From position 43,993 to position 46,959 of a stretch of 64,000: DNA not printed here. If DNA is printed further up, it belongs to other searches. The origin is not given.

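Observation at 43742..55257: An ~11-kb accessory block splits the conserved spoIIIA / asp23-nusB-folD-xseAB-ispA-dxs-nadK-argR-recN neighbourhood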

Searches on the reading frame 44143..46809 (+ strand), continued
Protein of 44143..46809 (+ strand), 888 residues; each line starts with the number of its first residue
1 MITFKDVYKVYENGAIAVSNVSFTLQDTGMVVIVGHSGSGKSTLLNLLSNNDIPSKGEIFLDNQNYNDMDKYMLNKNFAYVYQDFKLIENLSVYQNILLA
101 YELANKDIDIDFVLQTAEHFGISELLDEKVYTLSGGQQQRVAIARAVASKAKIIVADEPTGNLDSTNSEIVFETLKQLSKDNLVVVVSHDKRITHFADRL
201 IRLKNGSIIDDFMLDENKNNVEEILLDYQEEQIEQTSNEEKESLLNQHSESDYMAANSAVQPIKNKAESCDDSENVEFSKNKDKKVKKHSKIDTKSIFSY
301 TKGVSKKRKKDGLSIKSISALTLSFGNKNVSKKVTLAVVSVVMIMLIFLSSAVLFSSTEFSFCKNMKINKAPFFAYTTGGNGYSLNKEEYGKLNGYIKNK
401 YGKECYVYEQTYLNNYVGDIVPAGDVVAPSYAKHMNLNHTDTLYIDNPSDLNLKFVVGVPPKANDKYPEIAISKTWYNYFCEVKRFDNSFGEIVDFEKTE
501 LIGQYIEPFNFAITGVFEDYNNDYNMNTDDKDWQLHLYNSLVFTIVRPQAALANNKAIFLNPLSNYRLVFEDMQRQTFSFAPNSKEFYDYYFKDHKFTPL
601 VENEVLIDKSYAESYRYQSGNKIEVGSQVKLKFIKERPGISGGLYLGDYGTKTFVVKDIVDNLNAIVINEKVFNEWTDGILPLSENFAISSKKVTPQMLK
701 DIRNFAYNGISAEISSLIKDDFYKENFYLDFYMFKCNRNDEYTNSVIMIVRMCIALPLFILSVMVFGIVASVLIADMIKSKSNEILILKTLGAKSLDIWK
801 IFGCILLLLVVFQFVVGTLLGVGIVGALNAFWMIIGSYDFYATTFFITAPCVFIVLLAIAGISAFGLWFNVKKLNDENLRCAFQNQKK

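Call 58: find_encoding_contigs(protein=P0033, flank=7000, max_places=2)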
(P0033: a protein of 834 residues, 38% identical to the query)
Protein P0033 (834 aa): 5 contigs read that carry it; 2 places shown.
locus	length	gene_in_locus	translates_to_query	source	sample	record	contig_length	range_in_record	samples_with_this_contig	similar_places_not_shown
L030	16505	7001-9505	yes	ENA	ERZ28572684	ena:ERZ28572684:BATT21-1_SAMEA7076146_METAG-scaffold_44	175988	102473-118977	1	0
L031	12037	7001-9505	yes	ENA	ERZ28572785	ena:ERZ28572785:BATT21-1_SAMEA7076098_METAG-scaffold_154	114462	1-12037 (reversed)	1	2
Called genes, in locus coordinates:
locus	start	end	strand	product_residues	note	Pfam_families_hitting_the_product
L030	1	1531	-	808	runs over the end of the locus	PF00133:tRNA-synt_1, PF09334:tRNA-synt_1g, PF13603:tRNA-synt_1_2, PF00133:tRNA-synt_1, PF08264:Anticodon_1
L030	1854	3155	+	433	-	-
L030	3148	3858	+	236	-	PF19845:DUF6320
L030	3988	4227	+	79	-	-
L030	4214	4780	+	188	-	PF02545:Maf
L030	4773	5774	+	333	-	PF06723:MreB_Mbl, PF14450:FtsA (weak)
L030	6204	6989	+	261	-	-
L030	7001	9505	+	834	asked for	PF00005:ABC_tran, PF13304:AAA_21 (faint), PF02463:SMC_N (weak), PF02687:FtsX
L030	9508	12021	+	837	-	PF00005:ABC_tran, PF13304:AAA_21 (faint), PF02463:SMC_N (weak), PF02687:FtsX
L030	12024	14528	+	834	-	PF00005:ABC_tran, PF13304:AAA_21 (faint), PF02463:SMC_N (weak), PF02687:FtsX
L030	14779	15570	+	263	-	PF01656:CbiA, PF02374:ArsA_ATPase, PF06564:CBP_BcsQ (faint), PF09140:MipZ, PF10609:ParA, PF13614:AAA_31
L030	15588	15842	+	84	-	PF03776:MinE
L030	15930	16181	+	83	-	-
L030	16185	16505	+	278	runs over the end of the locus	PF13398:Peptidase_M50B (weak), PF02163:Peptidase_M50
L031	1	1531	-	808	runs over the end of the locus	PF00133:tRNA-synt_1, PF09334:tRNA-synt_1g, PF13603:tRNA-synt_1_2, PF00133:tRNA-synt_1, PF08264:Anticodon_1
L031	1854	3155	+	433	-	-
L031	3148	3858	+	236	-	PF19845:DUF6320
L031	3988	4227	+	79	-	-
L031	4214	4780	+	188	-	PF02545:Maf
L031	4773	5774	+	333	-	PF06723:MreB_Mbl, PF14450:FtsA (weak)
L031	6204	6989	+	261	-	-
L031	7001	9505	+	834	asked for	PF00005:ABC_tran, PF13304:AAA_21 (faint), PF02463:SMC_N (weak), PF02687:FtsX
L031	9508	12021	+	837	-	PF00005:ABC_tran, PF13304:AAA_21 (faint), PF02463:SMC_N (weak), PF02687:FtsX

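Call 78: predict_structure(alignment_id=A6)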
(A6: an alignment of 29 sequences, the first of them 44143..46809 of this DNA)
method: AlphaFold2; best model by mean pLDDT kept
length: 888 residues; sequences in the alignment: 29
mean_pLDDT: 77.8   pTM: 0.63
mean pLDDT of the five models: 77.8, 77.5, 75.7, 74.5, 74.2
residues with pLDDT >= 90: 197; 70-90: 511; 50-70: 104; < 50: 76
segments of 3 or more residues with pLDDT < 50: 232-297, 883-888
pLDDT, mean of each block of 10 residues (from residue 1): 85 77 85 81 78 81 79 72 68 83 76 81 82 80 82 79 74 84 84 81 83 63 56 43 31 27 30 25 28 43 62 69 62 83 94 88 89 88 80 95 92 85 85 81 93 94 89 92 88 85 89 94 63 73 92 77 73 82 88 84 92 89 92 74 69 93 88 85 84 92 93 87 85 81 84 93 91 79 70 73 81 90 90 77 83 89 84 60 46
secondary structure, 60 per line:
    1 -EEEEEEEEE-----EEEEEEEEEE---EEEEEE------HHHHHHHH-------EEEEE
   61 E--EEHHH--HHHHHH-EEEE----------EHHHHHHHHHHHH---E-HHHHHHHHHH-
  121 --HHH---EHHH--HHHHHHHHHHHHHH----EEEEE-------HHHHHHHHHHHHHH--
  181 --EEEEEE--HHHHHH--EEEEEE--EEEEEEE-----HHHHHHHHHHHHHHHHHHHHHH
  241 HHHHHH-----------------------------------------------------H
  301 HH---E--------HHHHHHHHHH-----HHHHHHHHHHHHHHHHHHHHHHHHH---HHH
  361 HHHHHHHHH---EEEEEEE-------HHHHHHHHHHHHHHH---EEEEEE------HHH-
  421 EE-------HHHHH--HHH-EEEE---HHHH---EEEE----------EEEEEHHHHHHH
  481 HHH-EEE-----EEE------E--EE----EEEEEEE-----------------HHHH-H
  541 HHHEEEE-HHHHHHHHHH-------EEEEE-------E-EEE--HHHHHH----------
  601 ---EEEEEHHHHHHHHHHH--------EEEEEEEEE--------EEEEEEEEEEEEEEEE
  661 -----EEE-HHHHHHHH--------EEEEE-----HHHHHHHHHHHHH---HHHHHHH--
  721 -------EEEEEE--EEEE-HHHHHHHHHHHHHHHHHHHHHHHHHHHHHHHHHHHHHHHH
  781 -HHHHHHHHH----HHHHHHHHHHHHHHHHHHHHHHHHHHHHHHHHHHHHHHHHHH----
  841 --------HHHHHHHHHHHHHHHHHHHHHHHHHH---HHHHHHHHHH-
elements in order (helices of 4 or more, strands of 3 or more residues): E2-10 E16-25 E29-34 H41-48 E56-61 H71-76 E78-81 H93-104 H110-119 H135-148 E153-157 H165-178 E183-188 H191-196 E199-204 E207-213 H219-246 H315-324 H330-354 H358-369 E373-379 H387-401 E405-410 H430-434 E441-444 H448-451 E455-458 E469-473 H474-483 E485-487 E493-495 E511-517 H535-538 H540-543 E544-547 H549-558 E566-570 E580-582 H585-590 E604-608 H609-619 E628-636 E645-660 E666-668 H670-677 E686-690 H696-708 H712-718 E728-733 E736-739 H741-780 H782-790 H795-836 H849-874 H878-887

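Call 80: fold_search(model_id=the predicted structure, library=pdb)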
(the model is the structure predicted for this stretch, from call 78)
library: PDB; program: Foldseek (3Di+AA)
matches with E <= 10: 1646; with E <= 0.001: 1289
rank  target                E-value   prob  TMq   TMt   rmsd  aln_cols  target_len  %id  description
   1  5lj7_B                2.8e-28  1.00  0.43  0.61  14.7       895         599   16  Structure of Aggregatibacter actinomycetemcomitans MacB bound to ATP (P21) (released 2017-11-15)
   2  5lil_A                4.4e-28  1.00  0.43  0.59  14.0       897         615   16  Structure of Aggregatibacter actinomycetemcomitans MacB bound to ATPyS (P21) (released 2017-11-15)
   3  5lil_B                6.0e-28  1.00  0.43  0.61  14.5       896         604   16  Structure of Aggregatibacter actinomycetemcomitans MacB bound to ATPyS (P21) (released 2017-11-15)
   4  5lj6                  1.6e-27  1.00  0.44  0.62  14.0       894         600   15  Structure of Aggregatibacter actinomycetemcomitans MacB bound to ATPyS (P6522) (released 2017-11-15)
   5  5lj7_A                2.2e-26  1.00  0.41  0.58  13.0       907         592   15  Structure of Aggregatibacter actinomycetemcomitans MacB bound to ATP (P21) (released 2017-11-15)
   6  5gko_A                2.4e-24  1.00  0.48  0.63  12.7       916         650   14  Crystal structure of tripartite-type ABC transporter, MacB from Acinetobacter baumannii (released 2017-11-15)
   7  5nik_J                4.5e-20  1.00  0.43  0.58  14.6       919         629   13  Structure of the MacAB-TolC ABC-type tripartite multidrug efflux pump (released 2017-05-24)
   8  3tif_B                7.2e-18  1.00  0.23  0.81   2.7       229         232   36  Dimeric structure of a post-hydrolysis state of the ATP-binding cassette MJ0796 bound to ADP and Pi (released 2012-03-21)
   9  6z63_A                1.7e-17  1.00  0.22  0.83   2.2       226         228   32  FtsE structure from Streptococus pneumoniae in complex with ADP at 1.57 A resolution (spacegroup P 21) (released 2020-09-02)
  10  3tui_D                2.1e-17  1.00  0.24  0.60   4.4       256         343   26  Inward facing conformations of the MetNI methionine ABC transporter: CY5 native crystal form (released 2011-11-30)
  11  4yms_A                2.3e-17  1.00  0.24  0.84   3.7       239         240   30  Crystal structure of an amino acid ABC transporter (released 2015-04-22)
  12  5lj9_A                4.1e-17  1.00  0.23  0.85   2.2       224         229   30  Structure of the E. coli MacB ABC domain (C2221) (released 2017-11-15)
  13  6z4w                  4.4e-17  1.00  0.23  0.87   1.6       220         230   33  FtsE structure from Streptococcus pneumoniae in complex with ADP (space group P 1) (released 2020-09-02)
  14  1l2t_B                4.4e-17  1.00  0.23  0.79   3.0       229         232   37  Dimeric Structure of MJ0796, a Bacterial ABC Transporter Cassette (released 2002-07-24)
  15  6z67_E                4.6e-17  1.00  0.23  0.87   2.1       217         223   33  FtsE structure of Streptococcus pneumoniae in complex with AMPPNP at 2.4 A resolution (released 2020-09-02)
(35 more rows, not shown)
